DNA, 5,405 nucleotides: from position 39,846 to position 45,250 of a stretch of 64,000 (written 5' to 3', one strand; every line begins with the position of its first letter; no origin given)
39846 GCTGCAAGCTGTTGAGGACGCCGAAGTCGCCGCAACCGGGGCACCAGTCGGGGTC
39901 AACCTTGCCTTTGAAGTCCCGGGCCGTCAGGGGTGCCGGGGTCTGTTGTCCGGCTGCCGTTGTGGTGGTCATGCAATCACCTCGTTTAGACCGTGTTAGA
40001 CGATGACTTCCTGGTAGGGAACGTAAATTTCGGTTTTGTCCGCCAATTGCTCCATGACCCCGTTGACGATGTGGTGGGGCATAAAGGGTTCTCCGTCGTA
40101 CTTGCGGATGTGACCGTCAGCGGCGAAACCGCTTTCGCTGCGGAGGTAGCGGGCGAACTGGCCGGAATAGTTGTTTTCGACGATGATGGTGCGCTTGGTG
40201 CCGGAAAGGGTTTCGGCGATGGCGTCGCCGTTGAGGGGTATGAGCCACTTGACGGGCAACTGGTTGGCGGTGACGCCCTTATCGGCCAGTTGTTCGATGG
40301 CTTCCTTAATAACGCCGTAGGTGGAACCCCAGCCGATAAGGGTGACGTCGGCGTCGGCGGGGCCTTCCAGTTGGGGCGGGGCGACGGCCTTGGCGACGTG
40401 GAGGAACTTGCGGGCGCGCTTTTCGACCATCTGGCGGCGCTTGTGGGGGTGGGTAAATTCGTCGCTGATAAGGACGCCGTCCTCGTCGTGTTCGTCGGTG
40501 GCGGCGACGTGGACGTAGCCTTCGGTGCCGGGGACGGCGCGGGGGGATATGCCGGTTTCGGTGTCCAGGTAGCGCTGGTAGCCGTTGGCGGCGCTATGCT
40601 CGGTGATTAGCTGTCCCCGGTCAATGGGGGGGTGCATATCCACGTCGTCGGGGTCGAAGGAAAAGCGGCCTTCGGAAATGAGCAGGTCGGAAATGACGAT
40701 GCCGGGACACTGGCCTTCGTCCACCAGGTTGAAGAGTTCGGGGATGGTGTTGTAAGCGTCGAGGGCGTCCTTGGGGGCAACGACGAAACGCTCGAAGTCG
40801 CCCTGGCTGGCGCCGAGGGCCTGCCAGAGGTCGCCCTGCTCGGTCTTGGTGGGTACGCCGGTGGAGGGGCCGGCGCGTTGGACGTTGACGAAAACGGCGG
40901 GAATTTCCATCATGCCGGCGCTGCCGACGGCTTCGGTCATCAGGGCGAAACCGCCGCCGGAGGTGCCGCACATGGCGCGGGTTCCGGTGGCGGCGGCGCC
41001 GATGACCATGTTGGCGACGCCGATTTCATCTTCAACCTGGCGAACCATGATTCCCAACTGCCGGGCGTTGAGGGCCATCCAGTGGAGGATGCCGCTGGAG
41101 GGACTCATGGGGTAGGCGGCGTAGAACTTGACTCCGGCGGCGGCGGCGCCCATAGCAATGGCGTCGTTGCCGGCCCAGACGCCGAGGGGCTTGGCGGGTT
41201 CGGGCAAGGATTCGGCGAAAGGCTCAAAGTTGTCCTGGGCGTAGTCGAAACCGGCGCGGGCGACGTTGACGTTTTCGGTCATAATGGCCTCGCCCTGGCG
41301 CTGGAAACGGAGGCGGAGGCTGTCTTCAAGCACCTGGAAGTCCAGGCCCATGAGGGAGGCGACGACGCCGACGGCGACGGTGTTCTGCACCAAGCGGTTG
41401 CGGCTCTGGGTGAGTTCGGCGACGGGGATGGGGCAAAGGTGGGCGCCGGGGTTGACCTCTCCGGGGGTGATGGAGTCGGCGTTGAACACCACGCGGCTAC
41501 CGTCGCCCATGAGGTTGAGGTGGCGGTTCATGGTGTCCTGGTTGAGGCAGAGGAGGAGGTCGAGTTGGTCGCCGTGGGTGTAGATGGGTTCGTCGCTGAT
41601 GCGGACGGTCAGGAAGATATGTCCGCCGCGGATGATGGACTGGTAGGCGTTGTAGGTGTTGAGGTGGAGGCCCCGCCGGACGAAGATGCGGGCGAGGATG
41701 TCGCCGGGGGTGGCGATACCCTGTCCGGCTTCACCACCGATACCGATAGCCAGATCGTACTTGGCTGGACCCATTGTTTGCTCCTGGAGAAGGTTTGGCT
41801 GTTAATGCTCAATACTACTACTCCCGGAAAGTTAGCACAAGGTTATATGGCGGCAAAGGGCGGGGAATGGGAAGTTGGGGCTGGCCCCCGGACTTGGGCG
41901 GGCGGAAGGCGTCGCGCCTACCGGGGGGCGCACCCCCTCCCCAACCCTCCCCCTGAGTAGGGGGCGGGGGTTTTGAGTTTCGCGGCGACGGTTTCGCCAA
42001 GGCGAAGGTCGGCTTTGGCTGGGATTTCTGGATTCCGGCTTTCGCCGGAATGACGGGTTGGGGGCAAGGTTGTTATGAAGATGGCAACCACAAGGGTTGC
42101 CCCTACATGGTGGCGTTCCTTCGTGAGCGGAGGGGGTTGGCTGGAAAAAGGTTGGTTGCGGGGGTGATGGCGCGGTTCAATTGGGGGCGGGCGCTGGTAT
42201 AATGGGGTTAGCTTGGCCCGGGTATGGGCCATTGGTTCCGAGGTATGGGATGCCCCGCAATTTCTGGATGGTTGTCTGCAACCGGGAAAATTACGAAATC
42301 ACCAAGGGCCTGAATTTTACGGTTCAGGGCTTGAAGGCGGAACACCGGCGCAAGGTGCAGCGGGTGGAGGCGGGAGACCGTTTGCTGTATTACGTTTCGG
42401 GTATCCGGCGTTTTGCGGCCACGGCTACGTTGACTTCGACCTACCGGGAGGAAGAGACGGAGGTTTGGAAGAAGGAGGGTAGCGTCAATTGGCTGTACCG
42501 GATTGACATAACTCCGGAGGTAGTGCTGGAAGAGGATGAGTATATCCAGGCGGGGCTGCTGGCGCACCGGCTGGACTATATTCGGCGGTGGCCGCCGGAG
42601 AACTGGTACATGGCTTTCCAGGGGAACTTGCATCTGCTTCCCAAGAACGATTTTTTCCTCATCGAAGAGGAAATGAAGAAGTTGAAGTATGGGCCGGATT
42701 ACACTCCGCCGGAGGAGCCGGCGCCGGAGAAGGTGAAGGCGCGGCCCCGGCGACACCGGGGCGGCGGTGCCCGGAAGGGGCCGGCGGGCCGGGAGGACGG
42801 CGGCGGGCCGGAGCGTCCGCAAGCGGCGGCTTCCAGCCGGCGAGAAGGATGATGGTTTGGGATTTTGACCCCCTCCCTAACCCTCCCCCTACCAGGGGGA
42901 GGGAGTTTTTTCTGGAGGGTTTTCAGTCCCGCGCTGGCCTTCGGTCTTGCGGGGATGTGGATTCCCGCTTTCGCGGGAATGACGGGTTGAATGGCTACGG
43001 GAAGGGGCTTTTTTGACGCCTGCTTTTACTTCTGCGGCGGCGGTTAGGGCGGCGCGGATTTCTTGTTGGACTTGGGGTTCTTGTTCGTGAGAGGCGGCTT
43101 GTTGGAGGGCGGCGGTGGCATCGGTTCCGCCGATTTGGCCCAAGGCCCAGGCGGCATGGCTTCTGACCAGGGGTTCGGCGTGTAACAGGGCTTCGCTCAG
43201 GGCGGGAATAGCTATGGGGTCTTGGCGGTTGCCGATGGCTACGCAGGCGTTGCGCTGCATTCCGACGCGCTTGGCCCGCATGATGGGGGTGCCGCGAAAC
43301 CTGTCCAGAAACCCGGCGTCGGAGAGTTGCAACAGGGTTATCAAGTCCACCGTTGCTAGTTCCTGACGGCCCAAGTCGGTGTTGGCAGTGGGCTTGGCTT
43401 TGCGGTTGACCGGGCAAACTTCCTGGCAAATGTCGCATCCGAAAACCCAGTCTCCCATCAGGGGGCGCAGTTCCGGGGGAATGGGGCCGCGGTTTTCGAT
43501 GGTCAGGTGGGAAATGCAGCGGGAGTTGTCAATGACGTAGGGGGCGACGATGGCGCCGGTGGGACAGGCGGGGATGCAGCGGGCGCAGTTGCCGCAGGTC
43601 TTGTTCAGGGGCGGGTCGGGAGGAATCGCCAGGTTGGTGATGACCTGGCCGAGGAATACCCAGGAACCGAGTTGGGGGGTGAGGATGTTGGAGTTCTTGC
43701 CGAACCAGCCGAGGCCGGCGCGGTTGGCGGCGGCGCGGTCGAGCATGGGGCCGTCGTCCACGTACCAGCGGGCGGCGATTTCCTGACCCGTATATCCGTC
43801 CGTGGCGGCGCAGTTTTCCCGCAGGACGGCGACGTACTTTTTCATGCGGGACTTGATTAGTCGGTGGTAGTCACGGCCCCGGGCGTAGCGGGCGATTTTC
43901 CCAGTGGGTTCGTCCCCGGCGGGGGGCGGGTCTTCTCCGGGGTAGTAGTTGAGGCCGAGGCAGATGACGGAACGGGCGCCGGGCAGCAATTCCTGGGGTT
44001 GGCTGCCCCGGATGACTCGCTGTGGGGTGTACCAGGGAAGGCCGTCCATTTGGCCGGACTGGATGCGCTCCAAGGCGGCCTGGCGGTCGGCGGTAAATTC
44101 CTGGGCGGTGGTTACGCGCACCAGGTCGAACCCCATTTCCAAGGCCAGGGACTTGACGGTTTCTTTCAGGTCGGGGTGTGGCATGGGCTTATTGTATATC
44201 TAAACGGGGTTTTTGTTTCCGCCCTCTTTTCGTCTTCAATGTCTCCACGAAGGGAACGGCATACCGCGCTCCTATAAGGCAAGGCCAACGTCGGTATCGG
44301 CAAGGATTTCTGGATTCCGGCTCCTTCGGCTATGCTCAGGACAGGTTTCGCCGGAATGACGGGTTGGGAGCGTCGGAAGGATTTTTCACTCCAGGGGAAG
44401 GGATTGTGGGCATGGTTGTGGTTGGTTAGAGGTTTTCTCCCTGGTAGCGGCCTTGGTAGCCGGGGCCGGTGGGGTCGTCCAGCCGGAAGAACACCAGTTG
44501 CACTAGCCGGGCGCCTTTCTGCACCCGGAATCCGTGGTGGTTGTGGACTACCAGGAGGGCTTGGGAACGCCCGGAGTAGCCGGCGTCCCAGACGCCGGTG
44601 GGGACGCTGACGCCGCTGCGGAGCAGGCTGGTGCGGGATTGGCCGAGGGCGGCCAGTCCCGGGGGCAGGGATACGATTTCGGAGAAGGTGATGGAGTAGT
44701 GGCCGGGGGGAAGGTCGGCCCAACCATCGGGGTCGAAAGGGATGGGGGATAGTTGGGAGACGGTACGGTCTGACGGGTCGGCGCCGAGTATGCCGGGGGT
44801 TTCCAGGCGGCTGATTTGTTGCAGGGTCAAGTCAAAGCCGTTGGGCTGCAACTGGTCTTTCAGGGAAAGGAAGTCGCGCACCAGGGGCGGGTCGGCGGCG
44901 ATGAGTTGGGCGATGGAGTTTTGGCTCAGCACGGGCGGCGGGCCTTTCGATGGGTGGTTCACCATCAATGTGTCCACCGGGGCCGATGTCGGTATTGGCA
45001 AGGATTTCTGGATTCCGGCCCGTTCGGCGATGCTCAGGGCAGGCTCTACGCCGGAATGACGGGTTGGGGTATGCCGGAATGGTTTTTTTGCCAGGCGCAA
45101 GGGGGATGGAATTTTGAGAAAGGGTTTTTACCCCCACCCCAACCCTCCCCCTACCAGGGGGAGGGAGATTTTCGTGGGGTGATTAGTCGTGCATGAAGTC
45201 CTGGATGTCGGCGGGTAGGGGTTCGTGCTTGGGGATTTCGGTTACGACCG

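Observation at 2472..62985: Three hairpin-repeat families fill the intergenic DNA, almost all in one orientation regardless of gene strand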

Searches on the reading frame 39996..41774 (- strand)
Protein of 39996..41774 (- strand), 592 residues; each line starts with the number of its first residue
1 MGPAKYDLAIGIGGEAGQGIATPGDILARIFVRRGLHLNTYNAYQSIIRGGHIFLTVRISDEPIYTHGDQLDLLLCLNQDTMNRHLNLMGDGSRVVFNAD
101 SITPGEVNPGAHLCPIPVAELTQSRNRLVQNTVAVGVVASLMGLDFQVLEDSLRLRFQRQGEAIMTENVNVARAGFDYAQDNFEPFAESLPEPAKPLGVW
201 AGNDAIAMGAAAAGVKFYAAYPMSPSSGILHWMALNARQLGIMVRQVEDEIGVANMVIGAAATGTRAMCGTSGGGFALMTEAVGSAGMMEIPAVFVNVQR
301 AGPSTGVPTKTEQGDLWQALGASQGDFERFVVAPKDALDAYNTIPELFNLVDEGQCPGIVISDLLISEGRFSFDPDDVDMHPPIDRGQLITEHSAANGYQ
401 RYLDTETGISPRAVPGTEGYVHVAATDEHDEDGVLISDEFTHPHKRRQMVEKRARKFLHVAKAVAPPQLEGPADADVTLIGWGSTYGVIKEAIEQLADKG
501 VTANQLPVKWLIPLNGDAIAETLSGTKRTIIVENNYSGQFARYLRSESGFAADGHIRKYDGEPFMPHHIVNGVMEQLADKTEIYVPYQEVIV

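Call 8: find_encoding_contigs(protein=window:39996-41774:-, flank=10000, max_places=6)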
Protein window:39996-41774:- (592 aa): no gene with exactly this product is on record in the collection.

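Call 11: search_protein_families(library=ncbifam, proteins=[window:39996-41774:-])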
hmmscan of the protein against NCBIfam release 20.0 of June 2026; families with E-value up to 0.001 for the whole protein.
window:39996-41774:- (592 aa): 25 families
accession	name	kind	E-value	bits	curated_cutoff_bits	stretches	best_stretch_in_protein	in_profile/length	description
TIGR03710.1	OAFO_sf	subfamily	2.4e-178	594.2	482.75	1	8-572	2-560/561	2-oxoacid:acceptor oxidoreductase subunit alpha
NF041170.1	Oxoac_fdxalpha_Archa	equivalog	1.4e-109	367.2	800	2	128-582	167-628/636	2-oxoacid:ferredoxin oxidoreductase subunit alpha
NF006412.0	PRK08659.1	equivalog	3.7e-70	237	411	1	200-576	8-376/378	2-oxoacid:acceptor oxidoreductase subunit alpha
NF007206.0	PRK09627.1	equivalog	3.1e-46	158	579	1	201-575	7-374/375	2-oxoglutarate synthase subunit alpha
NF005507.0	PRK07119.1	subfamily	9.4e-46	156.2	399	2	201-367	8-174/352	3-methyl-2-oxobutanoate dehydrogenase subunit VorB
NF006232.0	PRK08366.1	equivalog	1.5e-19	69.9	646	2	199-302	9-114/394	2-ketoisovalerate ferredoxin oxidoreductase subunit alpha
NF040682.1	PorA_Arch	equivalog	2.7e-17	62.8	550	1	199-537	5-323/387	pyruvate synthase subunit PorA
NF007201.0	PRK09622.1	equivalog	6.3e-15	55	590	1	198-303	11-118/405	2-oxoacid:ferredoxin oxidoreductase subunit alpha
TIGR03336.1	IOR_alpha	equivalog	2.8e-12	45.8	650.9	1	202-357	7-156/595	indolepyruvate ferredoxin oxidoreductase subunit alpha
NF045764.1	PhenlGlyoxDHPadG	equivalog_domain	1.5e-11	43.5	700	1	200-302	5-109/398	NADH-dependent phenylglyoxylate dehydrogenase subunit alpha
NF006233.0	PRK08367.1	equivalog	1.6e-10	40.4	625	1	200-300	7-109/394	pyruvate ferredoxin oxidoreductase subunit alpha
NF005324.0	PRK06853.1-4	equivalog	4e-10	39.9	222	1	11-182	6-192/196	indolepyruvate oxidoreductase subunit beta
NF005322.0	PRK06853.1-2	equivalog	1.8e-09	37.6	237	1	10-117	8-117/197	indolepyruvate oxidoreductase subunit beta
NF006275.0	PRK08441.1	equivalog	4.2e-08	32.9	216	1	12-152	7-154/185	2-oxoglutarate-acceptor oxidoreductase subunit OorC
NF006211.0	PRK08338.1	equivalog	1.2e-07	31.4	239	1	10-177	3-166/170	2-oxoacid:ferredoxin oxidoreductase subunit gamma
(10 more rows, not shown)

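Call 60: find_homologous_proteins(query=window:39996-41774:-, max_evalue=1e-150)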
Query window:39996-41774:- (592 aa): 7283 proteins with E <= 1e-150 among 8000 candidates; the best 120 are listed.
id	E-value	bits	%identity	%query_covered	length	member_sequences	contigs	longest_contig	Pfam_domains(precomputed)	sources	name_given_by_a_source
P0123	0.0e+0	1351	100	100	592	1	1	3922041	PF01558.26,PF01855.25,PF17147.10,PF02780.26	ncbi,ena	-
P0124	0.0e+0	1310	97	100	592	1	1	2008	PF01558.26,PF01855.25,PF17147.10,PF02780.26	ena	-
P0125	0.0e+0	1282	94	100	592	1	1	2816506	PF01558.26,PF01855.25,PF17147.10,PF02780.26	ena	-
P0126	0.0e+0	1248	91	100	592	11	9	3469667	PF01558.26,PF01855.25,PF17147.10,PF02780.26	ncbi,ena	-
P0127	0.0e+0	1186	86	100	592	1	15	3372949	PF01558.26,PF01855.25,PF17147.10,PF02780.26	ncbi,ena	-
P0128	0.0e+0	1184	86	100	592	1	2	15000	PF01558.26,PF01855.25,PF17147.10,PF02780.26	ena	-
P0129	0.0e+0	1183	86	100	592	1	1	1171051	PF01558.26,PF01855.25,PF17147.10,PF02780.26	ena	-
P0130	0.0e+0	1181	86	100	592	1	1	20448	PF01558.26,PF01855.25,PF17147.10,PF02780.26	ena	-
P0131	0.0e+0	1181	85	100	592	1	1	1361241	PF01558.26,PF01855.25,PF17147.10,PF02780.26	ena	-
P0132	0.0e+0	1178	85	100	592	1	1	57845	PF01558.26,PF01855.25,PF17147.10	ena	-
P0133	0.0e+0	1177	86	100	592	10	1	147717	PF01558.26,PF01855.25,PF17147.10,PF02780.26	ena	-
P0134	0.0e+0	1176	85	100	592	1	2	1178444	PF01558.26,PF01855.25,PF17147.10,PF02780.26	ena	-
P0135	0.0e+0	1175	85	100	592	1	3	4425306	PF01558.26,PF01855.25,PF17147.10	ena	-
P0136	0.0e+0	1158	84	100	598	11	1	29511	PF01558.26,PF01855.25,PF17147.10,PF02780.26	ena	-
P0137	0.0e+0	1156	84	100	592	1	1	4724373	PF01558.26,PF01855.25,PF17147.10,PF02780.26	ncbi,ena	-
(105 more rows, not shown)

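Call 61: find_encoding_contigs(protein=P0123, flank=10000, max_places=3)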
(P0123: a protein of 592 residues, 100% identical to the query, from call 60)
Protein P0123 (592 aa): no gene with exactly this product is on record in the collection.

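Call 62: find_encoding_contigs(protein=P0125, flank=10000, max_places=3)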
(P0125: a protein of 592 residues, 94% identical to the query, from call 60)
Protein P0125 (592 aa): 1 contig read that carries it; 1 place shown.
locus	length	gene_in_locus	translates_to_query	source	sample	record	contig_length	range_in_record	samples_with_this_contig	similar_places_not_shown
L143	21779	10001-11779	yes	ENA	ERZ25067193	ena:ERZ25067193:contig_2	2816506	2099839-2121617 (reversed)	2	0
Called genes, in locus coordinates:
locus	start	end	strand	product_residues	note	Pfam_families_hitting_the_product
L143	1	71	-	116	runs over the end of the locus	-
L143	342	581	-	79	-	-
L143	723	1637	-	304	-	PF02899:Phage_int_SAM_1, PF00589:Phage_integrase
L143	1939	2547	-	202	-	PF01497:Peripla_BP_2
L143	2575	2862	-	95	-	-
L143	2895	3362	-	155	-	PF14588:YjgF_endoribonc, PF01042:Ribonuc_L-PSP (weak)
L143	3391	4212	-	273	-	PF00378:ECH_1, PF16113:ECH_2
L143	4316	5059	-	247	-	PF00160:Pro_isomerase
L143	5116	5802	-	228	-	PF03737:RraA-like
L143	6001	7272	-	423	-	PF13485:Peptidase_MA_2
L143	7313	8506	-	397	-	PF01969:Ni_insertion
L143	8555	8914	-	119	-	-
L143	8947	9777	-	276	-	PF02540:NAD_synthase (weak), PF00733:Asn_synthase (faint)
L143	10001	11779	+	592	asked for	PF01558:POR, PF01855:POR_N, PF02780:Transketolase_C, PF17147:PFOR_II (weak)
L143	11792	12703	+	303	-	PF02775:TPP_enzyme_C, PF12367:PFO_beta_C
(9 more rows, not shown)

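Call 72: find_encoding_contigs(protein=P0126, flank=10000, max_places=10)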
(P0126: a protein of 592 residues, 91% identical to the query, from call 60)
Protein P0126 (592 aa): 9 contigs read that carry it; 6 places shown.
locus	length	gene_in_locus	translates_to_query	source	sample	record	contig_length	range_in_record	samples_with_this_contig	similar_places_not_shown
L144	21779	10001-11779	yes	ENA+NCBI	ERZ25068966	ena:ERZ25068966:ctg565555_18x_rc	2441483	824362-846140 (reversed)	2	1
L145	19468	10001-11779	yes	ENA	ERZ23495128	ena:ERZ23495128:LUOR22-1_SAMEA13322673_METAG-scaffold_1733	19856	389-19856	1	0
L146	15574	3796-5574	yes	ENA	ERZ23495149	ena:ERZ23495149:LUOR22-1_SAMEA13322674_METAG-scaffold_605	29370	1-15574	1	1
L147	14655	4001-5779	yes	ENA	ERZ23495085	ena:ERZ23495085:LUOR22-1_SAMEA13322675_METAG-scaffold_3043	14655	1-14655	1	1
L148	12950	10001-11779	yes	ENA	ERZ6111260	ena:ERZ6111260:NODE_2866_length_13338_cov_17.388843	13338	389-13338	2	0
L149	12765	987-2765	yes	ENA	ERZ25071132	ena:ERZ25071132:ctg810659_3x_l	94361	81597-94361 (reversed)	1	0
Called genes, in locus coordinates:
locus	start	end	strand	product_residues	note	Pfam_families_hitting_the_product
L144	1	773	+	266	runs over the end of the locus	PF01012:ETF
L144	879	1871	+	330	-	PF01012:ETF, PF00766:ETF_alpha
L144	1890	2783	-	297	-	PF02569:Pantoate_ligase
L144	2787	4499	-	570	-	PF09378:HAS-barrel (weak), PF01935:DUF87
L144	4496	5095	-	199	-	-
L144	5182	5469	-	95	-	PF12732:YtxH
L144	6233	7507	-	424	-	PF13485:Peptidase_MA_2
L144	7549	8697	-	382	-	PF01969:Ni_insertion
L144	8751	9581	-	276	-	PF00733:Asn_synthase (weak), PF02540:NAD_synthase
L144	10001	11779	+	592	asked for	PF01558:POR, PF01855:POR_N, PF02780:Transketolase_C, PF17147:PFOR_II (weak)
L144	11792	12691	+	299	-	PF02775:TPP_enzyme_C, PF12367:PFO_beta_C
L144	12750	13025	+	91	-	-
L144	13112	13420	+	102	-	-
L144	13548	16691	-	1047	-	PF02811:PHP, PF07733:DNA_pol3_alpha, PF17657:DNA_pol3_finger, PF14579:HHH_6, PF01336:tRNA_anti-codon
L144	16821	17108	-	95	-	-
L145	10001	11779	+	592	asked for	PF01558:POR, PF01855:POR_N, PF02780:Transketolase_C, PF17147:PFOR_II (weak)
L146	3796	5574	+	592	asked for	PF01558:POR, PF01855:POR_N, PF02780:Transketolase_C, PF17147:PFOR_II (weak)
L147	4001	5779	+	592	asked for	PF01558:POR, PF01855:POR_N, PF02780:Transketolase_C, PF17147:PFOR_II (weak)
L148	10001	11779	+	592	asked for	PF01558:POR, PF01855:POR_N, PF02780:Transketolase_C, PF17147:PFOR_II (weak)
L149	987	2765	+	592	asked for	PF01558:POR, PF01855:POR_N, PF02780:Transketolase_C, PF17147:PFOR_II (weak)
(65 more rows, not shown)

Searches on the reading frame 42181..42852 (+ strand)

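Call 80: search_protein_families(library=pfam, proteins=[window:42181-42852:+], max_evalue=0.001)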
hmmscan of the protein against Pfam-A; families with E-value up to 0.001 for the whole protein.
window:42181-42852:+ (223 aa): 1 family
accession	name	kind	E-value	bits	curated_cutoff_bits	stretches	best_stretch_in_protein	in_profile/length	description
PF01878.24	EVE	-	0.0001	22.7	23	1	27-113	1-100/145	EVE domain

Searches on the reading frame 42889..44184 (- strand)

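Call 80: search_protein_families(library=pfam, proteins=[window:42889-44184:-], max_evalue=0.001)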
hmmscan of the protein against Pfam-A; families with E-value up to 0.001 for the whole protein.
window:42889-44184:- (431 aa): 10 families
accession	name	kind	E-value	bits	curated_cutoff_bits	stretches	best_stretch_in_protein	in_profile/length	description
PF13484.11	Fer4_16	-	4.3e-22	79.1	30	1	196-260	1-66/66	4Fe-4S double cluster binding domain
PF08331.15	QueG_DUF1730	-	8.5e-20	70.9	25.1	1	62-143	3-76/77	Epoxyqueuosine reductase QueG, DUF1730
PF13646.12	HEAT_2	-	1.5e-13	51.3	27.7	1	310-380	17-87/88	HEAT repeats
PF03130.22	HEAT_PBS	-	1.2e-08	35.1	20.9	1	340-365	1-26/27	PBS lyase HEAT-like repeat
PF00514.29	Arm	-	2.9e-05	24.4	20.6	0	325-351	13-39/41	Armadillo/beta-catenin-like repeat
PF12838.12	Fer4_7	-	0.00011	23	27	1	196-260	1-51/52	4Fe-4S dicluster domain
PF13237.11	Fer4_10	-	0.00011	22.5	25.5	0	195-212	7-26/53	4Fe-4S dicluster domain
PF00037.32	Fer4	-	0.00037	20.6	21.1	0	196-212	7-23/24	4Fe-4S binding domain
PF25160.1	LdpA_Fe-S-bd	-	0.00037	20.6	27.6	0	194-213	25-44/49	LdpA Fe-S cluster-binding domain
PF13187.11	Fer4_9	-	0.00066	20.1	27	0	197-214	2-19/52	4Fe-4S dicluster domain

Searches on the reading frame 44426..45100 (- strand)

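Call 80: search_protein_families(library=pfam, proteins=[window:44426-45100:-], max_evalue=0.001)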
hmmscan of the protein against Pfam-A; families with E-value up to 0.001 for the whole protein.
window:44426-45100:- (224 aa): 2 families
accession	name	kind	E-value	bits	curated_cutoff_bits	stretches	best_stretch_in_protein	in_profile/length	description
PF22769.1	DCD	-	2.1e-20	73.8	27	1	57-206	1-152/153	dCTP deaminase-like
PF00692.24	dUTPase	-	3.7e-07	30.4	22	1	136-209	33-106/129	dUTPase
